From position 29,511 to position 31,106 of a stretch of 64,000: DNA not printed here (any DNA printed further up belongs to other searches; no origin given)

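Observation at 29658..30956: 432-aa islet protein with a coiled-coil core and a C-terminal PD-(D/E)xK-like nuclease motif; candidate novel single-protein defence effector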

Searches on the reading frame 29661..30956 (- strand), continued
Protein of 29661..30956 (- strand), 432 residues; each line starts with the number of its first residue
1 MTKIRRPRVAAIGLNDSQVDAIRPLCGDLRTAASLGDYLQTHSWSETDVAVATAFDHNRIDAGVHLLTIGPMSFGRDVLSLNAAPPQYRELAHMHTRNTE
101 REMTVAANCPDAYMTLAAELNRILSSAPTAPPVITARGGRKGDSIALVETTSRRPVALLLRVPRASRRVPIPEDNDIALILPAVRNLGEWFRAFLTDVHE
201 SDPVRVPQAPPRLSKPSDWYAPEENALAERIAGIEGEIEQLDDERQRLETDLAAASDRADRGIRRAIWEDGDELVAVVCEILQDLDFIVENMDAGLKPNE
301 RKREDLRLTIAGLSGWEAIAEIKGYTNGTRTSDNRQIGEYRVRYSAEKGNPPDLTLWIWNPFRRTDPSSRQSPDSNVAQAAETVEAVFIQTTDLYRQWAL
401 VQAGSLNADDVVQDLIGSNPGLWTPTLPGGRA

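Call 74: search_protein_families(library=pfam, alignment_id=A4, max_evalue=0.00001)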
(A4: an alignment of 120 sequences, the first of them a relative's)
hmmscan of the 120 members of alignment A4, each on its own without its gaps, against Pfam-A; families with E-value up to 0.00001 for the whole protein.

A. member 1, L021:9793-10107:- (104 aa): 0 families

B. families by the number of members that match (of 120 scanned): 149 families (the first 25 are shown)
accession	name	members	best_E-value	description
PF00009.33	GTP_EFTU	3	1.7e-58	Elongation factor Tu GTP binding domain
PF00560.39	LRR_1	3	1.3e-53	Leucine Rich Repeat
PF01557.24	FAA_hydrolase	3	1.8e-47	Fumarylacetoacetate (FAA) hydrolase C-terminal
PF13855.12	LRR_8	3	1.2e-39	Leucine rich repeat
PF23598.1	LRR_14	3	1.5e-35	Leucine-rich repeat region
PF12799.13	LRR_4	2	4.9e-32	Leucine Rich repeats (2 copies)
PF00589.27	Phage_integrase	2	2e-31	Phage integrase family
PF01408.29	GFO_IDH_MocA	2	4.8e-31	Oxidoreductase family, NAD-binding Rossmann fold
PF00679.30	EFG_C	2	2.3e-27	Elongation factor G C-terminus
PF22691.2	Thiolase_C_1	2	2.7e-22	Thiolase C-terminal domain-like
PF22725.1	GFO_IDH_MocA_C3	2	7e-22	GFO/IDH/MocA C-terminal domain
PF02894.22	GFO_IDH_MocA_C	2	3e-21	Oxidoreductase family, C-terminal alpha/beta domain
PF05721.19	PhyH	2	5e-18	Phytanoyl-CoA dioxygenase (PhyH)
PF13545.12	HTH_Crp_2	2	3.3e-13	Crp-like helix-turn-helix domain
PF13565.12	HTH_32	2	3.9e-13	Homeodomain-like domain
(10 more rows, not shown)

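Call 75: search_protein_families(library=padloc, proteins=[L003:6787-9912:+, L003:12369-15860:+, L011:6840-9668:+, L014:7121-9922:+, L015:13414-17223:-, L006:13898-16798:-, L017:8055-9920:+, L017:11471-13507:+, L004:6368-7336:-, L002:11667-13175:+], max_evalue=0.00001)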
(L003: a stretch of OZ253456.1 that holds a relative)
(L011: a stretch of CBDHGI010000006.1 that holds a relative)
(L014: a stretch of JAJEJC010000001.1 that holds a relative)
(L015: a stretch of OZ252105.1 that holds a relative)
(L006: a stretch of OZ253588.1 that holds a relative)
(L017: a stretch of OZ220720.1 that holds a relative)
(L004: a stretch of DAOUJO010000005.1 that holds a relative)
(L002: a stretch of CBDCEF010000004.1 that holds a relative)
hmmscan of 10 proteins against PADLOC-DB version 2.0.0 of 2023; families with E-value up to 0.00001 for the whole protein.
L003:6787-9912:+ (1042 aa): 57 families (the best 25 are shown)
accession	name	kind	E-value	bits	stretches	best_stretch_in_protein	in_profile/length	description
PDLC03596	REase_MTase_IIG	-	3.7e-125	417.3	2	433-1038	530-1144/1148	Type IIG restriction enzyme-methyltransferase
PDLC03601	REase_MTase_IIG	-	1.3e-109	365.6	1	173-1002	196-1070/1110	Type IIG restriction enzyme-methyltransferase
PDLC03612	REase_MTase_IIG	-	4.1e-92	308.1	3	584-1038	763-1245/1247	Type IIG restriction enzyme-methyltransferase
PDLC03609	REase_MTase_IIG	-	2.8e-68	228.7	2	583-1002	519-946/1066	Type IIG restriction enzyme-methyltransferase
PDLC03628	REase_MTase_IIG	-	1.6e-42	143.7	2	100-386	73-356/1100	Type IIG restriction enzyme-methyltransferase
PDLC03604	REase_MTase_IIG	-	4e-39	132.4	1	441-992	386-942/1011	Type IIG restriction enzyme-methyltransferase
PDLC02643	DrmMI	-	1e-31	107.7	2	564-873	811-1093/1347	DrmMI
PDLC03629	REase_MTase_IIG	-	3.8e-30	102.5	2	608-841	554-791/1182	Type IIG restriction enzyme-methyltransferase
PDLC03313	MTase_II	-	1.9e-29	100.6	1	615-1038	135-561/563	Type II methyltransferase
PDLC03226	MTase_II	-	6.2e-29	99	2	615-735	119-238/579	Type II methyltransferase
PDLC02529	PglX|PglXI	-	2.1e-23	80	1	441-694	225-431/1189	PglX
PDLC03335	MTase_II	-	2.9e-23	80.4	1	623-991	194-578/607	Type II methyltransferase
PDLC03348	MTase_II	-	1.2e-22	78.2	2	919-1041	595-713/727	Type II methyltransferase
PDLC02523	PglX|PglXI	-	5.6e-22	75.4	2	610-748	547-682/1428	PglX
PDLC03627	REase_MTase_IIG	-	3.2e-20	69.5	1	347-1004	327-940/1136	Type IIG restriction enzyme-methyltransferase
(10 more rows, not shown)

L003:12369-15860:+ (1164 aa): 29 families (the best 25 are shown)
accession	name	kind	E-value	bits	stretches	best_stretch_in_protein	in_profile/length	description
PDLC01075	C3a139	-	2.9e-58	196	1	11-859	10-760/948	HKD+Snf2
PDLC02621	DrmD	-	1e-37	127.9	1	580-922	389-718/1040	DrmD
PDLC02623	DrmD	-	1.5e-30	103.8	1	704-878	516-673/1040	DrmD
PDLC00659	HmaA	-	3.9e-30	102.4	1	592-839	374-622/1176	SNF2 helicase / DEAD-box helicase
PDLC02193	PLD_Helicase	-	3.2e-29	99.7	2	684-879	652-853/905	-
PDLC02619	DrmD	-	1e-25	88.1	2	721-871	415-576/872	DrmD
PDLC02633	DrmD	-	1e-21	74.7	1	586-834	397-636/839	DrmD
PDLC02572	DrmA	-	3.8e-21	72.8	1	588-832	394-628/1043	DrmA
PDLC02840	DpdE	-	3.3e-19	66.7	2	679-863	519-691/1091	DpdE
PDLC02500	BrxHI|BrxHII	-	4.7e-19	66.4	1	782-840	529-587/933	BrxHI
PDLC02632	DrmD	-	4.9e-17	59.7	1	589-836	398-634/662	DrmD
PDLC02625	DrmD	-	6.2e-16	56.1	1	681-871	227-416/792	DrmD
PDLC02504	BrxHI|BrxHII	-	1.5e-15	54.3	1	587-889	369-643/971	BrxHII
PDLC02853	DpdE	-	3.9e-15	52.9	1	680-841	446-613/985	DpdE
PDLC02843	DpdE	-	1.6e-14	50.8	1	681-828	535-666/1091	DpdE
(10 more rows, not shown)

L011:6840-9668:+ (943 aa): 48 families (the best 25 are shown)
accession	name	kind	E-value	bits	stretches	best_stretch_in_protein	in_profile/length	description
PDLC03802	RTasHel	-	1.5e-38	131.2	2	201-284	8-94/675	DRT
PDLC00117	GajB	-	2.1e-35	120.3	3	727-824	507-599/604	UrvD helicase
PDLC00132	GajB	-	3.9e-32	109.7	2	201-285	6-91/625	UrvD helicase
PDLC00114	GajB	-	1.7e-31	107.5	2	200-283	9-96/635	UrvD helicase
PDLC00130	GajB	-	2.3e-30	103.5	3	573-665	204-297/589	UrvD helicase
PDLC00107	GajB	-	3.2e-27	93.4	3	571-647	212-287/587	UrvD helicase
PDLC00123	GajB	-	1.7e-23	81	2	573-628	175-230/540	UrvD helicase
PDLC00129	GajB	-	3.9e-23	79.9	1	575-668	227-319/594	UrvD helicase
PDLC00122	GajB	-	4.7e-23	79.9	2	205-279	10-83/502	UrvD helicase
PDLC00121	GajB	-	3.4e-22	76.7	2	553-628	177-254/565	UrvD helicase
PDLC00119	GajB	-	1.2e-21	75.3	1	574-623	218-267/565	UrvD helicase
PDLC00127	GajB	-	7.5e-21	72.3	2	201-264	11-73/594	UrvD helicase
PDLC00103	GajB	-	9.9e-20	69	1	202-283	19-106/612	UrvD helicase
PDLC00136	GajB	-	4.7e-19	66.7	1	573-630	205-262/570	UrvD helicase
PDLC00112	GajB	-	1.2e-18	65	2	199-264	7-70/581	UrvD helicase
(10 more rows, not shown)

L014:7121-9922:+ (934 aa): 3 families
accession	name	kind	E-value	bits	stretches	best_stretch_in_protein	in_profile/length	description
PDLC03348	MTase_II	-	3e-09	33.9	1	273-402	188-313/727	Type II methyltransferase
PDLC03338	MTase_II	-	1e-06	25.8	0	301-399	129-214/604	Type II methyltransferase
PDLC03021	MTase_I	-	1.9e-06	25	0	338-400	187-247/491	Type I methyltransferase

L015:13414-17223:- (1269 aa): 0 families

L006:13898-16798:- (966 aa): 3 families
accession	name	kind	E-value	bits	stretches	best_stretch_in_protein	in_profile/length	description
PDLC03338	MTase_II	-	3.2e-10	37.4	0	282-403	98-210/604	Type II methyltransferase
PDLC04134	mad2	-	1.5e-09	35.2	1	299-629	256-459/492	mads_2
PDLC03021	MTase_I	-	1.1e-06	25.7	0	347-401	187-240/491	Type I methyltransferase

L017:8055-9920:+ (622 aa): 0 families

L017:11471-13507:+ (679 aa): 0 families

L004:6368-7336:- (322 aa): 0 families

L002:11667-13175:+ (503 aa): 12 families
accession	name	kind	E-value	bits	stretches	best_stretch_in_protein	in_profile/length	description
PDLC04936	PDC-S15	-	4.1e-66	221.4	1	190-502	21-297/300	-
PDLC04933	PDC-S15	-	2.2e-59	199.3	1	191-502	7-281/286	-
PDLC04930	PDC-S15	-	3.5e-37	126.3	2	221-351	27-158/380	-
PDLC04938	PDC-S15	-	3.5e-34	116.5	2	192-328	44-164/276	-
PDLC04927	PDC-S15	-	1.4e-27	94.6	2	192-315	14-118/422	-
PDLC04937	PDC-S15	-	1.6e-20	71.8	2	212-330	28-143/254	-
PDLC04926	PDC-S15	-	8.5e-15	52.6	1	193-329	6-134/300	-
PDLC04929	PDC-S15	-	3.4e-13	48.1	1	218-335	29-145/308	-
PDLC04939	PDC-S15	-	7e-12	43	1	261-314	57-110/487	-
PDLC04931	PDC-S15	-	7.2e-10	37.1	0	414-497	184-268/282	-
PDLC04934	PDC-S15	-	3.9e-07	27.5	1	278-315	113-150/416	-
PDLC04932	PDC-S15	-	3.6e-06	24.6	0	275-313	101-139/324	-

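Call 76: search_protein_families(library=pfam, proteins=[L016:8446-9732:-, L016:11416-12597:-, L010:8412-9728:-, L010:11384-12067:-, L004:6368-7336:-, L017:8055-9920:+, L017:11471-13507:+, L015:11454-12416:-, L019:11325-11972:-, L020:10954-11976:-], max_evalue=0.0001)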
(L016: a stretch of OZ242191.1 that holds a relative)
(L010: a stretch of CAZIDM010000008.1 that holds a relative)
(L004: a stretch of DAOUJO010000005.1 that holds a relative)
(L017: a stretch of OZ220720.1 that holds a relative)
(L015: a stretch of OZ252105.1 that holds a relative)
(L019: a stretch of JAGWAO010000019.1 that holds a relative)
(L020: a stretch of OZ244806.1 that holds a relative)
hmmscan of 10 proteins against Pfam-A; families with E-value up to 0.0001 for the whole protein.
L016:8446-9732:- (428 aa): 2 families
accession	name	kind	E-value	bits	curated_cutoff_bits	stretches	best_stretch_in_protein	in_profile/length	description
PF13784.11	Fic_N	-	3e-25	88.5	26.7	1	86-165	4-82/82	Fic/DOC family N-terminal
PF02661.23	Fic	-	1e-16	61.9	24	1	175-276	4-92/93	Fic/DOC family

L016:11416-12597:- (393 aa): 3 families
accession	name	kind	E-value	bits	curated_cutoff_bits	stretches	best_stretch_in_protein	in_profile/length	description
PF02770.24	Acyl-CoA_dh_M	-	4.6e-23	81.7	33.3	1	127-221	1-97/97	Acyl-CoA dehydrogenase, middle domain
PF00441.29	Acyl-CoA_dh_1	-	1.9e-14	54.5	22.4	1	233-387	1-148/150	Acyl-CoA dehydrogenase, C-terminal domain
PF02771.21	Acyl-CoA_dh_N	-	4.6e-13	50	22.9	1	6-121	2-111/113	Acyl-CoA dehydrogenase, N-terminal domain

L010:8412-9728:- (438 aa): 1 family
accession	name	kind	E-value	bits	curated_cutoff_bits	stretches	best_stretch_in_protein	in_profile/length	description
PF13484.11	Fer4_16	-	9.3e-05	23.6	30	0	275-329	2-65/66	4Fe-4S double cluster binding domain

L010:11384-12067:- (227 aa): 1 family
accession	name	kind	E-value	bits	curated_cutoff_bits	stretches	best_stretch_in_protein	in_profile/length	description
PF05685.18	Uma2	-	4.8e-14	52.7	27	1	33-178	26-156/172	Putative restriction endonuclease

L004:6368-7336:- (322 aa): 0 families

L017:8055-9920:+ (622 aa): 5 families
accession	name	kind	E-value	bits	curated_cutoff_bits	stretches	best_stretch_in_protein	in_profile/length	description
PF00009.33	GTP_EFTU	-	1.7e-58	197.7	26.5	1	6-184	3-188/188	Elongation factor Tu GTP binding domain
PF06421.17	LepA_C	-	2.8e-51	172.6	29.7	1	513-619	1-107/107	GTP-binding protein LepA C-terminus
PF00679.30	EFG_C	-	2.8e-18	66.2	27.9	2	461-507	39-84/89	Elongation factor G C-terminus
PF03144.31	GTP_EFTU_D2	-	1.6e-07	32.1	30.3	1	207-277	1-73/73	Elongation factor Tu domain 2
PF01926.29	MMR_HSR1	-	5.4e-05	23.7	21.9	0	15-134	8-113/113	50S ribosome-binding GTPase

L017:11471-13507:+ (679 aa): 6 families
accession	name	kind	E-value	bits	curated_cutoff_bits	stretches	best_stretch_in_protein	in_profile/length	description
PF03764.24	EFG_IV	-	7.9e-43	145.5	24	1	458-576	1-120/121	Elongation factor G, domain IV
PF00009.33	GTP_EFTU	-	5e-34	118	26.5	1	9-263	3-188/188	Elongation factor Tu GTP binding domain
PF00679.30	EFG_C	-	2.3e-27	95.3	27.9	1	579-666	1-88/89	Elongation factor G C-terminus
PF14492.12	EFG_III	-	1.7e-24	86.1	27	1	383-454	1-72/75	Elongation Factor G, domain III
PF22042.2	EF-G_D2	-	6.5e-16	58.7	27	1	289-371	2-83/84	Elongation factor G domain 2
PF03144.31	GTP_EFTU_D2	-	4.5e-10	40.3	30.3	1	303-369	1-72/73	Elongation factor Tu domain 2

L015:11454-12416:- (320 aa): 5 families
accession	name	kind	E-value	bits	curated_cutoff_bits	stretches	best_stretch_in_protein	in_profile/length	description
PF01370.27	Epimerase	-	1.5e-24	87.2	20.9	1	3-246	2-239/240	NAD dependent epimerase/dehydratase family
PF16363.11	GDP_Man_Dehyd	-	4.8e-15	56.3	27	1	3-261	1-262/332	GDP-mannose 4,6 dehydratase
PF01073.25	3Beta_HSD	-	4.8e-09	36.1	22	1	3-191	1-195/280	3-beta hydroxysteroid dehydrogenase/isomerase family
PF04321.23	RmlD_sub_bind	-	3.8e-06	26.6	27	1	2-274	3-240/287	RmlD substrate binding domain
PF13460.12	NAD_binding_10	-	2.3e-05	24.8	27.2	1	6-131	1-111/184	NAD(P)H-binding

L019:11325-11972:- (215 aa): 0 families

L020:10954-11976:- (340 aa): 0 families

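Call 91: list_cluster_members(proteins=[P0001, P0360, P0018, P0024, P0036, P0276, P0309, P0326, P0328, P0318])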
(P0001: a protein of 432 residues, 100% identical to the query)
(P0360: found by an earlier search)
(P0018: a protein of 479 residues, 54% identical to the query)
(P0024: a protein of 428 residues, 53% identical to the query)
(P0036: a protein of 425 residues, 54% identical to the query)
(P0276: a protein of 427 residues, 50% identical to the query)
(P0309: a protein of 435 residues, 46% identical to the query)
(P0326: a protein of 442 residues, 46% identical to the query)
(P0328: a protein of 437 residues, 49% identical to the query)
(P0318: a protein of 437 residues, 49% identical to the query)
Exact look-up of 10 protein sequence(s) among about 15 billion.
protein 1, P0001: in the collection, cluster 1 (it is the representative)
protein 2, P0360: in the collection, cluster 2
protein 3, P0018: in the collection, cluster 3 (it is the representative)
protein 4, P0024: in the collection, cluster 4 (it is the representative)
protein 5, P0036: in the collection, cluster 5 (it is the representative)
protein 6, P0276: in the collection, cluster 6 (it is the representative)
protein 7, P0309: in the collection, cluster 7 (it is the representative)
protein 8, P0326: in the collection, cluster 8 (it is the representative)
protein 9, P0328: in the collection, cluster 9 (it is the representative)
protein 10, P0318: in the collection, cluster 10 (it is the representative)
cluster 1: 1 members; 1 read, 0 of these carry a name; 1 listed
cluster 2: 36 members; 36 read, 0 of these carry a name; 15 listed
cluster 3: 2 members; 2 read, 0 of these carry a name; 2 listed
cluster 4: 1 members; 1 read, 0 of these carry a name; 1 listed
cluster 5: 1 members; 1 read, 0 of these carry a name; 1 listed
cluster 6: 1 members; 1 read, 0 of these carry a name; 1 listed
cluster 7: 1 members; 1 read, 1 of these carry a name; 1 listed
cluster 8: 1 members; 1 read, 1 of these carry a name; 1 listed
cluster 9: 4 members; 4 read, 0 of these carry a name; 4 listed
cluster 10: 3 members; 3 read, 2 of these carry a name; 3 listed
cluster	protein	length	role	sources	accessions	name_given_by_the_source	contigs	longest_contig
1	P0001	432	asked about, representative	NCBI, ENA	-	-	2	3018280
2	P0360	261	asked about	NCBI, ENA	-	-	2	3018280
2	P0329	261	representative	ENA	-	-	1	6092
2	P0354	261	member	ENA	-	-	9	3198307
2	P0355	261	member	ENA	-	-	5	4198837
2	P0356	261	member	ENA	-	-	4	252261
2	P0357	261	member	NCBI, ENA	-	-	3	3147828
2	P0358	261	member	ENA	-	-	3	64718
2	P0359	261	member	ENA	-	-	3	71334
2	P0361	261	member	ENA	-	-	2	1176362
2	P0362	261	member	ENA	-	-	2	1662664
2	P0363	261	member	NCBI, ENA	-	-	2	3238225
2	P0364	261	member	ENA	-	-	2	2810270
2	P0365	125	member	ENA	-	-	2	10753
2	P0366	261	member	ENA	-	-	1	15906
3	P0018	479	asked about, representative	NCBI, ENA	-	-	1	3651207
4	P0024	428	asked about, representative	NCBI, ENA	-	-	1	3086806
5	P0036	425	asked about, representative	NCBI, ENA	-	-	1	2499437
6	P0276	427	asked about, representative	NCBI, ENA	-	-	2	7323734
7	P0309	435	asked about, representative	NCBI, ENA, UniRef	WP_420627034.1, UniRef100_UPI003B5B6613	hypothetical protein [Candidatus Poriferisodalis sp.] | hypothetical protein n=1 Tax=Candidatus Poriferisodalis sp. TaxID=3101277 ...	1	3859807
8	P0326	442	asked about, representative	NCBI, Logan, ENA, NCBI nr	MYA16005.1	MAG: hypothetical protein F4Z28_04190 [Gammaproteobacteria bacterium] | hypothetical protein [Gammaproteobacteria bacterium]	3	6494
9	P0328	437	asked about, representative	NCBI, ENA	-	-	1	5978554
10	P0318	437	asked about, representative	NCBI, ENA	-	-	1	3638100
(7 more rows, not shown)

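Call 94: fold_search(model_id=the predicted structure, library=viral)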
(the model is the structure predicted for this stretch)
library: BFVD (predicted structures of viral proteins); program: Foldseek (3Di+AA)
matches with E <= 10: 362; with E <= 0.001: 0
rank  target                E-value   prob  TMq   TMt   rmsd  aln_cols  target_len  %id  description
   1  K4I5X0                6.0e-03  0.99  0.18  0.35   8.3       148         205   14  Uncharacterized protein [Salmonella phage STML-198]
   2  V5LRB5                9.2e-03  0.89  0.16  0.15  14.6       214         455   16  (no name in the UniProt tables at hand)
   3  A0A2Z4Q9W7            1.5e-02  0.97  0.24  0.42  19.1       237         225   11  (no name in the UniProt tables at hand)
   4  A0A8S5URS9            1.9e-02  1.00  0.23  0.30   4.2       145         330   10  Restriction endonuclease [Siphoviridae sp. cthae16]
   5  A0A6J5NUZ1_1          2.0e-02  0.85  0.25  0.12   8.8       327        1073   11  Peptidoglycan binding-like [uncultured Caudovirales phage]
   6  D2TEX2                4.4e-02  0.38  0.15  0.11   8.8       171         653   13  (no name in the UniProt tables at hand)
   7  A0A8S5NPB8            5.0e-02  0.63  0.20  0.27  34.9       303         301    8  Restriction endonuclease [Siphoviridae sp. ctGMq5]
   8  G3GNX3                6.0e-02  0.08  0.12  0.13  30.7       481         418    8  (no name in the UniProt tables at hand)
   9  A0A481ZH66            6.7e-02  0.05  0.08  0.07  20.3       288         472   10  von Willebrand factor type A domain protein [Pithovirus LCPAC404]
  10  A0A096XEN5            8.6e-02  0.77  0.14  0.37   6.7       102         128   19  Uncharacterized protein [Escherichia phage phi191]
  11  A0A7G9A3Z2            9.1e-02  0.33  0.14  0.19   8.0       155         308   17  Uncharacterized protein [Bacteriophage sp.]
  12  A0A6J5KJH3            1.0e-01  0.66  0.18  0.33   7.9       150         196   13  Uncharacterized protein [uncultured Caudovirales phage]
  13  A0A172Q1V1            1.1e-01  0.66  0.18  0.37  10.8       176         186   14  Uncharacterized protein [Escherichia phage MX01]
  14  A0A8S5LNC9            1.3e-01  0.07  0.08  0.15  23.1       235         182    7  Baseplate component [Myoviridae sp. ctR2338]
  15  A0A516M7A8            1.6e-01  0.21  0.13  0.27  12.3       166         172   12  (no name in the UniProt tables at hand)
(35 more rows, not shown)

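Call 98: search_protein_families(library=pfam, proteins=[L004:6371-7336:-, L003:4033-4989:-], max_evalue=0.1)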
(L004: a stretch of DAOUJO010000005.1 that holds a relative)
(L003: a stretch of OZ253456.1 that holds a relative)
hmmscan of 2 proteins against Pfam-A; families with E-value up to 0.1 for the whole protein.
L004:6371-7336:- (322 aa): 0 families

L003:4033-4989:- (319 aa): 0 families
